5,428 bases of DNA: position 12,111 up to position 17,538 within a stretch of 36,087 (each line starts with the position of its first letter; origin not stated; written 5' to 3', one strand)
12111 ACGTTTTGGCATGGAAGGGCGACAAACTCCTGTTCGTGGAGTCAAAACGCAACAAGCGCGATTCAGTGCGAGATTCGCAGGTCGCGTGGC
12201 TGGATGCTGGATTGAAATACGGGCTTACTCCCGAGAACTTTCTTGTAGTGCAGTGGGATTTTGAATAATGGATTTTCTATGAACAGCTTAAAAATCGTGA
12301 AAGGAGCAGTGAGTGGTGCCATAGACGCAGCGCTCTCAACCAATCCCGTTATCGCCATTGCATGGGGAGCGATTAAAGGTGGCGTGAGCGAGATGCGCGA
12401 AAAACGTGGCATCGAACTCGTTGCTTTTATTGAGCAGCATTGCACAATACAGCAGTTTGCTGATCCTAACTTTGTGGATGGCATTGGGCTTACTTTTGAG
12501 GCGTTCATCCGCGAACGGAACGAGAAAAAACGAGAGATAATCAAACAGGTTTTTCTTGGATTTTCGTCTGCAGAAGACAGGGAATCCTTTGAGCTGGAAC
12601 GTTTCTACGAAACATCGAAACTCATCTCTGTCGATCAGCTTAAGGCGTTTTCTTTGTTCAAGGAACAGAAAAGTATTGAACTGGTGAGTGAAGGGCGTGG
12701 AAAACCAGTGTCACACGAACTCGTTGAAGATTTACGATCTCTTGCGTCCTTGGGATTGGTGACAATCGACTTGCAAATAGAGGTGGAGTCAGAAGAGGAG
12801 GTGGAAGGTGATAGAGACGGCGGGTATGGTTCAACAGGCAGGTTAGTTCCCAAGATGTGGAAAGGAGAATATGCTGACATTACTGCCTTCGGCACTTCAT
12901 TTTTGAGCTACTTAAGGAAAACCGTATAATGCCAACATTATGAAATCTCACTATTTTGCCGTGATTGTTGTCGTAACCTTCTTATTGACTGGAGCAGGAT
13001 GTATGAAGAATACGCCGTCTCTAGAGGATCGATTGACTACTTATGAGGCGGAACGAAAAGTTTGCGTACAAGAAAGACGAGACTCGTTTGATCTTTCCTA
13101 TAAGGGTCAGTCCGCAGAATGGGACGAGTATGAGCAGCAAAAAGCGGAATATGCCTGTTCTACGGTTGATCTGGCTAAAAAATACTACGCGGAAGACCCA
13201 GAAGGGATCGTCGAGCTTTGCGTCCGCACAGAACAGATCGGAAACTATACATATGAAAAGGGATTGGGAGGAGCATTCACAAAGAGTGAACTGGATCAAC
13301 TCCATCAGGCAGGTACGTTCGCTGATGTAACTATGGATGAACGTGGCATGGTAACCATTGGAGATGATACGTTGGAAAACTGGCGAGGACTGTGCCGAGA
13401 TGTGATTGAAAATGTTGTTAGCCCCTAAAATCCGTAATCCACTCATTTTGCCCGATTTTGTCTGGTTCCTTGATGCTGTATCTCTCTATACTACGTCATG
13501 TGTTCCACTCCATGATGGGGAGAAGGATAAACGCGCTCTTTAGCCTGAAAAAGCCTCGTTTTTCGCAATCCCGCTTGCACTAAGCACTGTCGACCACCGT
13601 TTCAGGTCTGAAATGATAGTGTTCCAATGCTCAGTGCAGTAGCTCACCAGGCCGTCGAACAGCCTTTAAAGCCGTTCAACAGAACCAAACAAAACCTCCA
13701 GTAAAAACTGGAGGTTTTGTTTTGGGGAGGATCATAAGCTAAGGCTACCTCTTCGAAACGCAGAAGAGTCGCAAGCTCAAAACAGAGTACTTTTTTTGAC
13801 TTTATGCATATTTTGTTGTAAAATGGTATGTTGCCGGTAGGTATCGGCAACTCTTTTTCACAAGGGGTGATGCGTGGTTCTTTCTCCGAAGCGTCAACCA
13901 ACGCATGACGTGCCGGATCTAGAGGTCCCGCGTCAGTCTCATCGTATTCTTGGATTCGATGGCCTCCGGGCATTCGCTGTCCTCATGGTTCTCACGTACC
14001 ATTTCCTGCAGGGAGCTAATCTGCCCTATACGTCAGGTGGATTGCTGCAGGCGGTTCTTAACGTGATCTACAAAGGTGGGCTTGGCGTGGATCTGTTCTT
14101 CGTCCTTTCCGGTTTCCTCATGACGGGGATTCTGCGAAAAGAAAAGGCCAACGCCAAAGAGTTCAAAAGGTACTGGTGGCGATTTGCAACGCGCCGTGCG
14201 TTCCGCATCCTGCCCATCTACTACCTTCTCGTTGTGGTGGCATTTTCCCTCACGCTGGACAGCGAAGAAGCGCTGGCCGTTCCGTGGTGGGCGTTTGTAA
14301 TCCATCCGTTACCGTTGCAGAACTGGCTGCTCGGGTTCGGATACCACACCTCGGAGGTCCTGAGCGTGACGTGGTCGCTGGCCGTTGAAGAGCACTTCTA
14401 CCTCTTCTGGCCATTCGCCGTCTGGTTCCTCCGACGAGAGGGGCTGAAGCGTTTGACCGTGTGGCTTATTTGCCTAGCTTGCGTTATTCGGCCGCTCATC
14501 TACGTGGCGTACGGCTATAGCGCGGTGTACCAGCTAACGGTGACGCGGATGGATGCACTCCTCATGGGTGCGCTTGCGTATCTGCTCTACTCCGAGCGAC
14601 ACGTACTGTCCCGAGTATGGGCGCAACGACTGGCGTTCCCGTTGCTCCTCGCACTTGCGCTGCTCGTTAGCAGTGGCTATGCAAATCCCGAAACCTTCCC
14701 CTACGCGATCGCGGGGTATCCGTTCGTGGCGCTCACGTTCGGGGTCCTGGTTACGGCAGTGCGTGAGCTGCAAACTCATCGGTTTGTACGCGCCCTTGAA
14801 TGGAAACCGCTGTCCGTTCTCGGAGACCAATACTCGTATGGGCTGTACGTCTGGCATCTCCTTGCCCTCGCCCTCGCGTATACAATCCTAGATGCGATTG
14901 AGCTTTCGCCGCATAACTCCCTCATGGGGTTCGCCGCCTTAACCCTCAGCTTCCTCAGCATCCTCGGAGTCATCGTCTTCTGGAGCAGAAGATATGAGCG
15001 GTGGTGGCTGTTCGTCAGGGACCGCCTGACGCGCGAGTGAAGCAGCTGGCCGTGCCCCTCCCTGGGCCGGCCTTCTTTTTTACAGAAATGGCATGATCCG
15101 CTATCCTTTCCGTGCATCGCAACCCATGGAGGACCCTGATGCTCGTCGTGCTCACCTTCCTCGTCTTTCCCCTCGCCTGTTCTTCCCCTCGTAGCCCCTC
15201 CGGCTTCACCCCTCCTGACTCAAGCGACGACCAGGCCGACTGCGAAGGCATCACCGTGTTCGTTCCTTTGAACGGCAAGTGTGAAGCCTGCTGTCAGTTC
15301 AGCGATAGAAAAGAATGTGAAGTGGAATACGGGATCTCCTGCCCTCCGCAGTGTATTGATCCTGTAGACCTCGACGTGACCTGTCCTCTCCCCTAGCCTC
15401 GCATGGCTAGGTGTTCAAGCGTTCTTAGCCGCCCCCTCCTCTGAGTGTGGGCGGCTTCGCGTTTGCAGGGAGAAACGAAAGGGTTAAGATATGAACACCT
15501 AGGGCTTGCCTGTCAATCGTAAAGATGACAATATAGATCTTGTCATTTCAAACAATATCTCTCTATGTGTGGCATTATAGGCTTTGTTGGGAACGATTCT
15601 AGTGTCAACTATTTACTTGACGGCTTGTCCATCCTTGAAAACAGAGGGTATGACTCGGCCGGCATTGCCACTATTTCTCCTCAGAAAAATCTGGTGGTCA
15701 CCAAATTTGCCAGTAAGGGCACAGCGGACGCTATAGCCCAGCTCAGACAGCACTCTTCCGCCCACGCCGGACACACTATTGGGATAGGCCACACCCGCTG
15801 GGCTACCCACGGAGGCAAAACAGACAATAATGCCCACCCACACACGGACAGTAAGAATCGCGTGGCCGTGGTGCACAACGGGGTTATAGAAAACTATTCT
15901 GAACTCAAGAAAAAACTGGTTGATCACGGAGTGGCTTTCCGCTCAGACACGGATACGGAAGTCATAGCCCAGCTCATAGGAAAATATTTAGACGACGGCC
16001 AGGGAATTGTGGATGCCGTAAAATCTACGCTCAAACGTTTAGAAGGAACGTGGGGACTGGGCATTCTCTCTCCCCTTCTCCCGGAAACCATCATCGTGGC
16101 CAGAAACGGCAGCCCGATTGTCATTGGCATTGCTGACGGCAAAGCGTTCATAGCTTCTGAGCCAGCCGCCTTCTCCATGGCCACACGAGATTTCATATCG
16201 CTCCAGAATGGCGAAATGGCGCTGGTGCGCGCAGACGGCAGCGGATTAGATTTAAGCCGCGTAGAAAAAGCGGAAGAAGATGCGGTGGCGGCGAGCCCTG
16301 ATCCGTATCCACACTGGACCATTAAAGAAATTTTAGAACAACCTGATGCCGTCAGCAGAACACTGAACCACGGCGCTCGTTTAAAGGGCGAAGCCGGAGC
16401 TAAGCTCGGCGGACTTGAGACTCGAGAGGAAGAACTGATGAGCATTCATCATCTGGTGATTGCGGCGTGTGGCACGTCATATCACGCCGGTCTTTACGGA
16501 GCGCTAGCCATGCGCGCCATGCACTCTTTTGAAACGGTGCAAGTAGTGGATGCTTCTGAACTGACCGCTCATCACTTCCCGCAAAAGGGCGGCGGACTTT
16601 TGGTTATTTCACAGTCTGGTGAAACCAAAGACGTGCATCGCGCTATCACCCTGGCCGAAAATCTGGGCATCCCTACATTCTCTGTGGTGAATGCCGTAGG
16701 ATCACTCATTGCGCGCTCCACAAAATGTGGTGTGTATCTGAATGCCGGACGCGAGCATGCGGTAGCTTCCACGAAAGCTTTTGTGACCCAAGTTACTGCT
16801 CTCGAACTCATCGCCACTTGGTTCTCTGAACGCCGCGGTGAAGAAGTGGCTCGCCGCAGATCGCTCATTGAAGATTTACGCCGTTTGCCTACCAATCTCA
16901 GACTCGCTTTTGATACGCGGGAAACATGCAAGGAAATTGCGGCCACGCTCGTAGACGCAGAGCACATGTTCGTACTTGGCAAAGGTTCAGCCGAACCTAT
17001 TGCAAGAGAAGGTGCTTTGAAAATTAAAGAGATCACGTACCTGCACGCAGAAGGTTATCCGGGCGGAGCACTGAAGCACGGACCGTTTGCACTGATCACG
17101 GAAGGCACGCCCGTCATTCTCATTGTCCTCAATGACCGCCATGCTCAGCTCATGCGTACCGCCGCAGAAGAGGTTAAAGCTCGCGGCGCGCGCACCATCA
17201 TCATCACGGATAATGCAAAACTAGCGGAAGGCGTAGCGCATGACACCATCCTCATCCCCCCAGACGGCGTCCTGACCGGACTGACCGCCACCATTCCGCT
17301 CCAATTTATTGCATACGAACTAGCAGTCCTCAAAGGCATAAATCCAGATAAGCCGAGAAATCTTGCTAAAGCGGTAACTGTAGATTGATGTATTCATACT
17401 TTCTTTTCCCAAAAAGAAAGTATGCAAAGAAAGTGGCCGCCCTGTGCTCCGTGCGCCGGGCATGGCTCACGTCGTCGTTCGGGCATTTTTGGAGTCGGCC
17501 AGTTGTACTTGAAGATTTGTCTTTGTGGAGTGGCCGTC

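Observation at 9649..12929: Four-gene cassette pairing an AbiV-like HEPN protein with a VRR-NUC nuclease: candidate undescribed anti-phage system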

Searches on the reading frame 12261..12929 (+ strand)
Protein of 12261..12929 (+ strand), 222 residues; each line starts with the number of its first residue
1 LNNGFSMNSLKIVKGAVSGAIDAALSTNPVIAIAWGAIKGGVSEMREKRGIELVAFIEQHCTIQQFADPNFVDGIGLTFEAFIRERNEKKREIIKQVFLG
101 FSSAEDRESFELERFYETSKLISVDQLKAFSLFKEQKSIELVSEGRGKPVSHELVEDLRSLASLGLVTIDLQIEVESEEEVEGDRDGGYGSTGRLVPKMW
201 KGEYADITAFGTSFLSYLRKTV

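Call 4: search_protein_families(library=pfam, proteins=[window:12261-12929:+], max_evalue=1)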
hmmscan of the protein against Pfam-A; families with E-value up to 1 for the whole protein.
window:12261-12929:+ (222 aa): 1 family
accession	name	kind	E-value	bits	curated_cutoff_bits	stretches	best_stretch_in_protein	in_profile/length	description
PF06897.17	DUF1269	-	0.16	12.7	26.9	1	13-52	2-41/100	Protein of unknown function (DUF1269)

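Call 5: search_protein_families(library=padloc, proteins=[window:12261-12929:+], max_evalue=1)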
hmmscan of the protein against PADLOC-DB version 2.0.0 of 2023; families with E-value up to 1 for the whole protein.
window:12261-12929:+ (222 aa): 0 families

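Call 6: search_protein_families(library=ncbifam, proteins=[window:12261-12929:+], max_evalue=1)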
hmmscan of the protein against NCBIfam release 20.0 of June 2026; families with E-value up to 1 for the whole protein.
window:12261-12929:+ (222 aa): 1 family
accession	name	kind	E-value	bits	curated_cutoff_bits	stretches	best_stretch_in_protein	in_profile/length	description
NF010543.0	PRK13933.1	equivalog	0.22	11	280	1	2-40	96-134/253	stationary phase survival protein SurE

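Call 23: find_homologous_proteins(query=window:12261-12929:+, max_evalue=0.01)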
Query window:12261-12929:+ (222 aa): 8 proteins with E <= 0.01 among 583 candidates.
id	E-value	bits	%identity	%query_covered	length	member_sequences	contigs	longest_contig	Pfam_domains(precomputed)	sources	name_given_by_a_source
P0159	1.7e-133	461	100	97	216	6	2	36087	-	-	-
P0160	4.3e-93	329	70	95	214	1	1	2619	-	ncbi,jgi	-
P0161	2.5e-88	313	67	95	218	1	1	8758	-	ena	-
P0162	5.5e-87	309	67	94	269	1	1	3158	-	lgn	-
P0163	5.2e-83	296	62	96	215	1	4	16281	-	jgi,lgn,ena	jgi:hypothetical protein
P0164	2.7e-76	274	60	96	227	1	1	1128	-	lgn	-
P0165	4.5e-41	159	42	94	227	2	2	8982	-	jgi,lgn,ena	jgi:hypothetical protein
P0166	2.2e-27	114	36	93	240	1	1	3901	-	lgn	-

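Call 26: find_encoding_contigs(protein=P0163, flank=8000, max_places=3)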
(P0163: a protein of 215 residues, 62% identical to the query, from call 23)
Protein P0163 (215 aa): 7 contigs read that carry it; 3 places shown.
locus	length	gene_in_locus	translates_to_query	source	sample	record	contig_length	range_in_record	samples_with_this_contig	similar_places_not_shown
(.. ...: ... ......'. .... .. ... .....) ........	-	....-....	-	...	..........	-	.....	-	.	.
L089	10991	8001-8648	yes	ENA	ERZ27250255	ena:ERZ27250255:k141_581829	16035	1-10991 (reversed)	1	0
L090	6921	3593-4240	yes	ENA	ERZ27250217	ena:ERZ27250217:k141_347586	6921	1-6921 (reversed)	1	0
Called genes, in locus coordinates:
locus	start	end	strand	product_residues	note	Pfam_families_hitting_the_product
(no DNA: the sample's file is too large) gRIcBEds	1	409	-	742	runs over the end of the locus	PF13155:Toprim_2, PF13362:Toprim_3 (faint)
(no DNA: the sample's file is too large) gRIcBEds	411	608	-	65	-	-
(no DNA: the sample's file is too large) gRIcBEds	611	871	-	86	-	-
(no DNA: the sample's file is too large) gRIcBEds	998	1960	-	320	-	-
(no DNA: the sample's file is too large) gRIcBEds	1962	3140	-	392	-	-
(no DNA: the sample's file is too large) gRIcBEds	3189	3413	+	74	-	PF12728:HTH_17, PF00376:MerR, PF13411:MerR_1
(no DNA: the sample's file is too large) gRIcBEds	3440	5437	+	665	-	PF01555:N6_N4_Mtase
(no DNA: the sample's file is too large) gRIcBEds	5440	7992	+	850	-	PF04851:ResIII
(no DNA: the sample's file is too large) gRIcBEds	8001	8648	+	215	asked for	-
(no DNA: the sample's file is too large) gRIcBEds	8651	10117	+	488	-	PF01930:Cas_Cas4 (weak), PF13482:RNase_H_2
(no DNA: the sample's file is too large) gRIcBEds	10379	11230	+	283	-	PF13328:HD_4, PF01966:HD (faint)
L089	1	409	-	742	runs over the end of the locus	PF13155:Toprim_2, PF13362:Toprim_3 (faint)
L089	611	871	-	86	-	-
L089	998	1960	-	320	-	-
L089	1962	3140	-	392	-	-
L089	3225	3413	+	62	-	PF12728:HTH_17, PF13411:MerR_1, PF00376:MerR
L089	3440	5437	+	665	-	PF01555:N6_N4_Mtase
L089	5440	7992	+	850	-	PF04851:ResIII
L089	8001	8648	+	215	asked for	-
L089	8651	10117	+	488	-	PF01930:Cas_Cas4 (weak), PF13482:RNase_H_2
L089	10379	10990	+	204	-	?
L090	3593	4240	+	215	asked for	-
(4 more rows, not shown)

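Call 50: find_encoding_contigs(protein=P0165, flank=8000, max_places=3)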
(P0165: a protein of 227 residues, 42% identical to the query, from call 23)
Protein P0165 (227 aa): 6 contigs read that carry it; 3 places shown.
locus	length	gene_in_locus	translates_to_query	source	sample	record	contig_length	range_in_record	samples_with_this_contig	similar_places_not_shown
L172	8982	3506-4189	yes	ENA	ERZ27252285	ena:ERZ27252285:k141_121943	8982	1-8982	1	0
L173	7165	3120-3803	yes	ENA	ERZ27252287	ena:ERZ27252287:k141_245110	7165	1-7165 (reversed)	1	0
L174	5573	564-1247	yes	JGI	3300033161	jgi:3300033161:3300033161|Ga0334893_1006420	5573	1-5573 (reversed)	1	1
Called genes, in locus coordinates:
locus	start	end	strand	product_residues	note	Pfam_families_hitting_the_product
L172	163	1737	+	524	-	PF12161:HsdM_N, PF02384:N6_Mtase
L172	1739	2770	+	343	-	-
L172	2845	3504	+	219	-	-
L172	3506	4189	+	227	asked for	-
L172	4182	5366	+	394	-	-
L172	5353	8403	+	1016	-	PF04313:HSDR_N, PF00270:DEAD, PF04851:ResIII, PF18766:SWI2_SNF2, PF22679:T1R_D3-like, PF12008:EcoR124_C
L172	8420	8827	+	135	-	PF03703:bPH_2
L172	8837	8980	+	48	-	?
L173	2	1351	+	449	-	?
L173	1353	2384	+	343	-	-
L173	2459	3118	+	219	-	-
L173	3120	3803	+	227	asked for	-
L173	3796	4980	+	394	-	-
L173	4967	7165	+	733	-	?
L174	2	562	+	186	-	?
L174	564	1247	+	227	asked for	-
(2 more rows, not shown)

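Call 52: search_protein_families(library=pfam, proteins=[L172:2845-3504:+, L172:4182-5366:+, L172:1739-2770:+, L089:8651-10117:+], max_evalue=0.1)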
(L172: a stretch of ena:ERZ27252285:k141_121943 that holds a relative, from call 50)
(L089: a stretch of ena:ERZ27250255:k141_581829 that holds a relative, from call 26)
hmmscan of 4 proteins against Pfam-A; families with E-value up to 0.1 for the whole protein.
L172:2845-3504:+ (219 aa): 1 family
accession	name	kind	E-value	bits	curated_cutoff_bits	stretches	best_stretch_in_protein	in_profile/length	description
PF09840.14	DUF2067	-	0.029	14.4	24.9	1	149-214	82-144/187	Uncharacterized protein conserved in archaea (DUF2067)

L172:4182-5366:+ (394 aa): 2 families
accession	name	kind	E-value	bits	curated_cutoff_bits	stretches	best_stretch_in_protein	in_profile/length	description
PF01420.25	Methylase_S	-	5.8e-56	189.7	22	2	17-180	1-167/168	Type I restriction modification DNA specificity domain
PF07511.17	DUF1525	-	0.061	13.8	24.1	0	151-184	15-48/113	Protein of unknown function (DUF1525)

L172:1739-2770:+ (343 aa): 0 families

L089:8651-10117:+ (488 aa): 5 families
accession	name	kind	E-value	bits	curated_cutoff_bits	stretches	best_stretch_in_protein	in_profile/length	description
PF13482.12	RNase_H_2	-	2e-23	83.6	22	1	297-484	1-165/165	RNase_H superfamily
PF01930.23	Cas_Cas4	-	4.6e-06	27.2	22.7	1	121-214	66-159/160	Domain of unknown function DUF83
PF11074.14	DUF2779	-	9.2e-05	23.1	23.3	1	334-415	35-116/126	Domain of unknown function(DUF2779)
PF14520.12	HHH_5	-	9.4e-05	23.3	27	1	235-274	16-55/57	Helix-hairpin-helix domain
PF03976.20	PPK2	-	0.03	14.3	22.3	1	340-426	61-147/229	Polyphosphate kinase 2 (PPK2)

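Call 69: find_encoding_contigs(protein=P0161, flank=8000, max_places=3)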
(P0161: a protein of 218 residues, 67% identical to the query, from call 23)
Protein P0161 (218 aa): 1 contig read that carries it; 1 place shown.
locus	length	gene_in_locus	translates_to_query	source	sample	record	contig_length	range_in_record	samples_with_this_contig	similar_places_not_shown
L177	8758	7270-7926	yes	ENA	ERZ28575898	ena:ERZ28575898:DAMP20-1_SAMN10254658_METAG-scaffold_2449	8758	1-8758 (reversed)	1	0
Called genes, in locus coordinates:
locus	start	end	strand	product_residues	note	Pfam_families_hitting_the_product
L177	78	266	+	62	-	PF12728:HTH_17, PF13411:MerR_1, PF00376:MerR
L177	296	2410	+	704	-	PF01555:N6_N4_Mtase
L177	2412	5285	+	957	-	PF04851:ResIII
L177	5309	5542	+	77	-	-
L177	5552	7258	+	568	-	PF03235:GmrSD_N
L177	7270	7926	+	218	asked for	-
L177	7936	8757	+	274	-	?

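Call 70: find_encoding_contigs(protein=P0162, flank=8000, max_places=3)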
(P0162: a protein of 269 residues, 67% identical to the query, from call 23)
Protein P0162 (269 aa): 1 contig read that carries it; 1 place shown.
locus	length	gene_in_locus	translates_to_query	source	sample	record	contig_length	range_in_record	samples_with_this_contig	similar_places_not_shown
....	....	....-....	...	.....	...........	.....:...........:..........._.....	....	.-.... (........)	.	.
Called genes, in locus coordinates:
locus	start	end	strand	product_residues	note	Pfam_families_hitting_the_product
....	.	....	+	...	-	?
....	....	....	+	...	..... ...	-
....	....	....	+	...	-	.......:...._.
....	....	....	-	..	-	?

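Call 90: search_protein_families(library=phrogs, proteins=[window:12279-12929:+], max_evalue=0.01)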
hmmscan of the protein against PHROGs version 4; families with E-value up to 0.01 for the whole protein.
window:12279-12929:+ (216 aa): 0 families

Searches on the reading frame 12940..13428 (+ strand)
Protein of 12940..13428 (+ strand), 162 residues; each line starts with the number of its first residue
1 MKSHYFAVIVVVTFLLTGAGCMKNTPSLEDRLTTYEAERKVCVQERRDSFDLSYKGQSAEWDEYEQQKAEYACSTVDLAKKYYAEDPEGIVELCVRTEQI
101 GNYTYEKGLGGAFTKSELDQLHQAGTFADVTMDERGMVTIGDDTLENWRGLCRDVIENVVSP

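Call 10: search_protein_families(library=pfam, proteins=[window:12940-13428:+], max_evalue=0.01)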
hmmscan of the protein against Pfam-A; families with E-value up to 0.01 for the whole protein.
window:12940-13428:+ (162 aa): 0 families

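Call 90: search_protein_families(library=phrogs, proteins=[window:12940-13428:+], max_evalue=0.01)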
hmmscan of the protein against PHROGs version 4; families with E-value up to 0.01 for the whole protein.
window:12940-13428:+ (162 aa): 0 families

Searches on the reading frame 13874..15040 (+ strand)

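Call 10: search_protein_families(library=pfam, proteins=[window:13874-15040:+], max_evalue=0.01)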
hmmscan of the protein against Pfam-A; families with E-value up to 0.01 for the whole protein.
window:13874-15040:+ (388 aa): 1 family
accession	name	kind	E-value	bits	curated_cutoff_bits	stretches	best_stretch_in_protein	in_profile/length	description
PF01757.29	Acyl_transf_3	-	1.6e-29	103.4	31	1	26-364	2-318/326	Acyltransferase domain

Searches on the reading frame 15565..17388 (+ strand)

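Call 11: search_protein_families(library=pfam, proteins=[window:15565-17388:+], max_evalue=0.01)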
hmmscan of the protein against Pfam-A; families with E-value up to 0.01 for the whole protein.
window:15565-17388:+ (607 aa): 3 families
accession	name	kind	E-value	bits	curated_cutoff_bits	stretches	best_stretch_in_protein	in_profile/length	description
PF01380.27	SIS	-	1.4e-48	164.5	25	2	462-589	2-130/131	SIS domain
PF13522.11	GATase_6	-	2.3e-21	76.6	27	1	70-199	10-130/130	Glutamine amidotransferase domain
PF13537.11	GATase_7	-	3.4e-14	53.3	25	1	84-203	7-121/123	Glutamine amidotransferase domain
